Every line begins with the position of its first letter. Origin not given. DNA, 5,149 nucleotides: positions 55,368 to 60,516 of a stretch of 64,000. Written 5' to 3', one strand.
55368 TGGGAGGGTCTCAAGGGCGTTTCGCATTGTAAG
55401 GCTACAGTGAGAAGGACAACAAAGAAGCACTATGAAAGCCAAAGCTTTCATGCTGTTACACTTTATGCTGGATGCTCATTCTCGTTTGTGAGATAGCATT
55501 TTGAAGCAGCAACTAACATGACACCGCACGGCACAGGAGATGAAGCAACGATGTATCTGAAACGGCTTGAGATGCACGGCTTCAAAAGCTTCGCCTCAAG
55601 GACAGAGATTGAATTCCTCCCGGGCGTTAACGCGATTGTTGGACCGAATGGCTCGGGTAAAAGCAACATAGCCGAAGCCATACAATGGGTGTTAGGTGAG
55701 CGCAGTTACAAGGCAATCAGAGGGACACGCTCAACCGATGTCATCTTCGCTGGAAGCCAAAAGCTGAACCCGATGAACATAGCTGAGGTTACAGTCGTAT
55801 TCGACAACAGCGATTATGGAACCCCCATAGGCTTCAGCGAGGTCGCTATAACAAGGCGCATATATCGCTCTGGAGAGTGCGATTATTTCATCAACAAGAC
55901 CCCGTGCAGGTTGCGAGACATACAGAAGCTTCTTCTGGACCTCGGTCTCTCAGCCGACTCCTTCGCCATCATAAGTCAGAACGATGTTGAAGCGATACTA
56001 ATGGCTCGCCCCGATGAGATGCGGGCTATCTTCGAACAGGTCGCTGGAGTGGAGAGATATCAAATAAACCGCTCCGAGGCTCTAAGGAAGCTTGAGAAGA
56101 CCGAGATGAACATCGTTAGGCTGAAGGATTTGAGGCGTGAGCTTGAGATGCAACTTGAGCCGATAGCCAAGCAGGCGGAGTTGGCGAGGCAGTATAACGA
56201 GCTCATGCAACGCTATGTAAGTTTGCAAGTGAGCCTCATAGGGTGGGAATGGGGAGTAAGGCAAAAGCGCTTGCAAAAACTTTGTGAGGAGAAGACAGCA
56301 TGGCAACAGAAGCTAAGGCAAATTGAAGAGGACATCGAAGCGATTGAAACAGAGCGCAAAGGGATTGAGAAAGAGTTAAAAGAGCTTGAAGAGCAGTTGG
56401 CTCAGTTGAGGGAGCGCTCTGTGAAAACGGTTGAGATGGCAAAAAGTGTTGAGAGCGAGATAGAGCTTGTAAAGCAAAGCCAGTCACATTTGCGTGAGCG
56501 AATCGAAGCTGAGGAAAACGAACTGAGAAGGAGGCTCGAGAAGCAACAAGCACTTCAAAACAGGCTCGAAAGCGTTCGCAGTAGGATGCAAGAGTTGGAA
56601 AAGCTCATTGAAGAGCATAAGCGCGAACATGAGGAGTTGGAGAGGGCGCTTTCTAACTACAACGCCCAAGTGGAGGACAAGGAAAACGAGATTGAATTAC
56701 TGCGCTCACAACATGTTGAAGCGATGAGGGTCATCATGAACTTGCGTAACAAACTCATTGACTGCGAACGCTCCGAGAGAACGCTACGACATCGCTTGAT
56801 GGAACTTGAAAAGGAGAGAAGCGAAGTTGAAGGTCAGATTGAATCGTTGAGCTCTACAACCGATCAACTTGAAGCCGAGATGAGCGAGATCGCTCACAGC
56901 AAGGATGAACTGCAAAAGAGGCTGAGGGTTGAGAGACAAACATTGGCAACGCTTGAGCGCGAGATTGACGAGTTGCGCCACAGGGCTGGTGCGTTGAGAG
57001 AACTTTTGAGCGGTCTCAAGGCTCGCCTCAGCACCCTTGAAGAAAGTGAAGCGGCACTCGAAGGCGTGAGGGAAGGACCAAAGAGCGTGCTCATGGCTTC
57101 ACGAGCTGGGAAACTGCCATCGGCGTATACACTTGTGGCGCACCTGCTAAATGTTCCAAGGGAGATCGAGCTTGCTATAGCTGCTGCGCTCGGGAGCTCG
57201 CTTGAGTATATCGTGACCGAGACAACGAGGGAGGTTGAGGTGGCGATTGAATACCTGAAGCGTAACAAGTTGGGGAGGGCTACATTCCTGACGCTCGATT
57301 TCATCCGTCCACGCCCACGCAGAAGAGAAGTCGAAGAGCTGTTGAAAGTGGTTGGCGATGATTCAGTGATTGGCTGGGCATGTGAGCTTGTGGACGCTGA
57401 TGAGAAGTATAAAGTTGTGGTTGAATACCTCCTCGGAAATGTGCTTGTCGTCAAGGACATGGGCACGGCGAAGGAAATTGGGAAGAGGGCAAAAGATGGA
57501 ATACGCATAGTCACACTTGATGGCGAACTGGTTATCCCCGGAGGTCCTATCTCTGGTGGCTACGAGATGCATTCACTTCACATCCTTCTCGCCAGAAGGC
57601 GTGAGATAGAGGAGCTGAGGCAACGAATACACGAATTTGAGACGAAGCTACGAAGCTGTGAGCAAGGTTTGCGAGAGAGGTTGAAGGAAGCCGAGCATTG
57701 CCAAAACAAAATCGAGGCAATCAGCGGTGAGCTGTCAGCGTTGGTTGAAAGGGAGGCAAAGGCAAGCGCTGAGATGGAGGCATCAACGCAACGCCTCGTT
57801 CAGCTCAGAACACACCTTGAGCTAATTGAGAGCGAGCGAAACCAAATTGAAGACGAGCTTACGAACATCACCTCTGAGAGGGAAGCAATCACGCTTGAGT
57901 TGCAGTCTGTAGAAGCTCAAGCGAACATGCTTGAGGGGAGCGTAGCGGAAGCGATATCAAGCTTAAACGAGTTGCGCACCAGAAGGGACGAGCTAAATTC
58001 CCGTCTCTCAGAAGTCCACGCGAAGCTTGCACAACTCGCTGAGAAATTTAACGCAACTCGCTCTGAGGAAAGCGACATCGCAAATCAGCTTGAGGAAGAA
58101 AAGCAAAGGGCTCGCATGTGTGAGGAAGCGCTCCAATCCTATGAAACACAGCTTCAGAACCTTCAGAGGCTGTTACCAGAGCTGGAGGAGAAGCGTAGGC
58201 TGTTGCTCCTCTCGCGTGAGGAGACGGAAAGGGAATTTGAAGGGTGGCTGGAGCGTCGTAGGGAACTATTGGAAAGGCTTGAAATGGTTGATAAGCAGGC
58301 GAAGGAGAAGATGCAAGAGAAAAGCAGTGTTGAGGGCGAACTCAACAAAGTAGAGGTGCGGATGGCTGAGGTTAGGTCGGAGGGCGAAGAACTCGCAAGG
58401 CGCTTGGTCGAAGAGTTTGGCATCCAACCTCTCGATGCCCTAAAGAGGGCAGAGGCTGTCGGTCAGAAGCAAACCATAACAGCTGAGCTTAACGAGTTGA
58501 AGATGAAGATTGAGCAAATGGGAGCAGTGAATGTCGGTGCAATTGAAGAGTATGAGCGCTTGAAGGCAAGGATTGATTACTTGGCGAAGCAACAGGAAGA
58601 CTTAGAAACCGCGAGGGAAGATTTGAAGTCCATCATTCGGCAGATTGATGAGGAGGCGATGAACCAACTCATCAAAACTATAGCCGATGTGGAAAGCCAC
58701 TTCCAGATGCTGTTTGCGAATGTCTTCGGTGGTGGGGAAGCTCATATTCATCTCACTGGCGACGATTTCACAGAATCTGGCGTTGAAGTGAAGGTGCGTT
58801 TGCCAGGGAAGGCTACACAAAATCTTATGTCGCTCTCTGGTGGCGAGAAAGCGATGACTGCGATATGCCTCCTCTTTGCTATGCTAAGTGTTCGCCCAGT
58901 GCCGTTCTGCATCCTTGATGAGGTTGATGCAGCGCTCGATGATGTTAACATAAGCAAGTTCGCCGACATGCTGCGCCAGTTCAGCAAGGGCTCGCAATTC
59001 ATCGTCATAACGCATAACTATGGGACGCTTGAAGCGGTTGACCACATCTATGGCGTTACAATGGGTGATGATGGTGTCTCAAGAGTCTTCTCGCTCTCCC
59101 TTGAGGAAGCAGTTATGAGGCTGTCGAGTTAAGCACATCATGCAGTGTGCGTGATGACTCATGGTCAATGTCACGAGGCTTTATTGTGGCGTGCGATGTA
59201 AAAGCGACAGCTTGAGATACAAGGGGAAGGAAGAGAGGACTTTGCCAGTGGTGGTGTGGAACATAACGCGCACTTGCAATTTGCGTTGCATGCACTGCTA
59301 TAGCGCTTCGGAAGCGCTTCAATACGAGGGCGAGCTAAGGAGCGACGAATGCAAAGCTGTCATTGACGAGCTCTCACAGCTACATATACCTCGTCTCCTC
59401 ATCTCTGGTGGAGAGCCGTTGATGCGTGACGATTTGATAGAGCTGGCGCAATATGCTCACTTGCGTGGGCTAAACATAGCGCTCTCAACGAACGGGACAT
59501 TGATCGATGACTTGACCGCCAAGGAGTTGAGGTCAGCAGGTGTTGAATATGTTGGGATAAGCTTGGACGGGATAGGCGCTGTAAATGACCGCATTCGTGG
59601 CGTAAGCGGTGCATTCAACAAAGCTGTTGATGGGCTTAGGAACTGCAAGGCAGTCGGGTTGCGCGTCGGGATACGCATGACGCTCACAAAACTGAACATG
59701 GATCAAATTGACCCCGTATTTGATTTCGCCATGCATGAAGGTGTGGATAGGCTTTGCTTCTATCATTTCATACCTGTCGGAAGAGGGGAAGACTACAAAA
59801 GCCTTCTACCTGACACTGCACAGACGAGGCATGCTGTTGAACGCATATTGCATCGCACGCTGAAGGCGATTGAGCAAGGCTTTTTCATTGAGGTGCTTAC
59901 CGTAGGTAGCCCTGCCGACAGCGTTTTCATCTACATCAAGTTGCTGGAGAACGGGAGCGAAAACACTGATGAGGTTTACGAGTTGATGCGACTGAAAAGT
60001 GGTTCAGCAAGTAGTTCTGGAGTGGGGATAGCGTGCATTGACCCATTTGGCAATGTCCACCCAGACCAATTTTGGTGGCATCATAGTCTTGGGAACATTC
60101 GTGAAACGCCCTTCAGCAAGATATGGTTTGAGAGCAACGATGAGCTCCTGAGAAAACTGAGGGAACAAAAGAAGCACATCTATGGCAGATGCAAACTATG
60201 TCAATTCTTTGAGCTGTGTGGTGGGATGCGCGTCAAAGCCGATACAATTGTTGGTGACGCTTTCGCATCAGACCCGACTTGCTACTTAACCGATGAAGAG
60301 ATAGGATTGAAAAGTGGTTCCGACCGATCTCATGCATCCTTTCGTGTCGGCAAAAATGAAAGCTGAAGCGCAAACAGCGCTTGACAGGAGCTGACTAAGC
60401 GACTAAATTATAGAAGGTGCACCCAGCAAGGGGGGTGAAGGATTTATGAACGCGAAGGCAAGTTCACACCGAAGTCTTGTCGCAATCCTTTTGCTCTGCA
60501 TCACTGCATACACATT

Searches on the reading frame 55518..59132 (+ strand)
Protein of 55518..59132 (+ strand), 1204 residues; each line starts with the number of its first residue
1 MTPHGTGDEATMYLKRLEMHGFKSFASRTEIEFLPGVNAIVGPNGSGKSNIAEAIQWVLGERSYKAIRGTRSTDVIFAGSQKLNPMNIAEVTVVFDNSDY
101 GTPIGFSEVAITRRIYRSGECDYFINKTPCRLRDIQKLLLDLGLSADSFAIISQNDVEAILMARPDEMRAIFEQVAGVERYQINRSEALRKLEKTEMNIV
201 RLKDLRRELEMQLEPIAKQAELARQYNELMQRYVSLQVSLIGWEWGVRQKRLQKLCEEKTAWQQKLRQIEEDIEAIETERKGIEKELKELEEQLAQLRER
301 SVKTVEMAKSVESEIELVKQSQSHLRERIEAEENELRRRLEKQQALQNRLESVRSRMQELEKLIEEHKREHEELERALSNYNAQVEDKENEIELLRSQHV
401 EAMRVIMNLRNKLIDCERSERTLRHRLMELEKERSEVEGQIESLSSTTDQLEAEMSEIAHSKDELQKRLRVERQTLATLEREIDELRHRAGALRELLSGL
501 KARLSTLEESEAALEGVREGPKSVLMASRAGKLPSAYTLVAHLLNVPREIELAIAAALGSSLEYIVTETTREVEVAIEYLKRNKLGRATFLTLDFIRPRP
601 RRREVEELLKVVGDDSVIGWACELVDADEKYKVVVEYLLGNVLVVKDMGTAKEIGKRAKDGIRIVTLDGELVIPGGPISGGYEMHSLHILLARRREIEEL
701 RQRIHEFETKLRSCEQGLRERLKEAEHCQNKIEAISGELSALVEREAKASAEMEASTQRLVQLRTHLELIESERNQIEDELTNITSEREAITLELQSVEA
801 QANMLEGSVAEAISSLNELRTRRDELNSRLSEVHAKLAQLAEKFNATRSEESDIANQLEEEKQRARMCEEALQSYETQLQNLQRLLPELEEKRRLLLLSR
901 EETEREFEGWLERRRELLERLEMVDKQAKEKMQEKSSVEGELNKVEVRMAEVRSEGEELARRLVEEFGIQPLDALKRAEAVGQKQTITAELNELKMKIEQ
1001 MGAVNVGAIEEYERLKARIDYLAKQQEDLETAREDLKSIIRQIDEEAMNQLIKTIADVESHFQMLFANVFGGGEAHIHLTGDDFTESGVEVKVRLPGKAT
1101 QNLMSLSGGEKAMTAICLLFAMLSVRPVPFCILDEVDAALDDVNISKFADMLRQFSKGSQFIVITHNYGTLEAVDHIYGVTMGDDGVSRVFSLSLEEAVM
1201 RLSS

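Call 22: search_protein_families(library=pfam, proteins=[window:55518-59132:+], max_evalue=0.00001)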
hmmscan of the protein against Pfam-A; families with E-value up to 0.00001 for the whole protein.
window:55518-59132:+ (1204 aa): 7 families
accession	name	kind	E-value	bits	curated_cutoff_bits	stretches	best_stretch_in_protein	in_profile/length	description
PF02463.25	SMC_N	-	5.9e-73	245.4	40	2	13-147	1-135/220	RecF/RecN/SMC N terminal domain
PF06470.18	SMC_hinge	-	1.3e-29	103.3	22.5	1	536-654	4-115/116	SMC proteins Flexible Hinge Domain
PF13304.12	AAA_21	-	1.5e-13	51.9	27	1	37-136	1-120/304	AAA domain, putative AbiEii toxin, Type IV TA system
PF13476.12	AAA_23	-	1.5e-10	42.5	27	1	16-298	1-197/201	AAA domain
PF13175.12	AAA_15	-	1.6e-10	41.6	32.1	1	12-390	1-265/374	AAA ATPase domain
PF10473.14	CENP-F_leu_zip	-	2.7e-06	27.9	34.5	1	708-812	2-106/140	Leucine-rich repeats of kinetochore protein Cenp-F/LEK1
PF07889.17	DUF1664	-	4.7e-06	27.1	34.6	0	437-509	50-122/124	Protein of unknown function (DUF1664)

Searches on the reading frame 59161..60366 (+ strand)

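Call 22: search_protein_families(library=pfam, proteins=[window:59161-60366:+], max_evalue=0.00001)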
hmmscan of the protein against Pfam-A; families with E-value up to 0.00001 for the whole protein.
window:59161-60366:+ (401 aa): 3 families
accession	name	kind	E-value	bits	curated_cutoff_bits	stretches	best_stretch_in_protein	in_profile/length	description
PF04055.27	Radical_SAM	-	6.9e-27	95.1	29.5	1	34-190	2-166/166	Radical SAM superfamily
PF13353.11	Fer4_12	-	4e-08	34.1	22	1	36-137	12-115/137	4Fe-4S single cluster domain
PF13186.11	SPASM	-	6.9e-06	26.7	21.5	0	291-348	8-67/67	Iron-sulfur cluster-binding domain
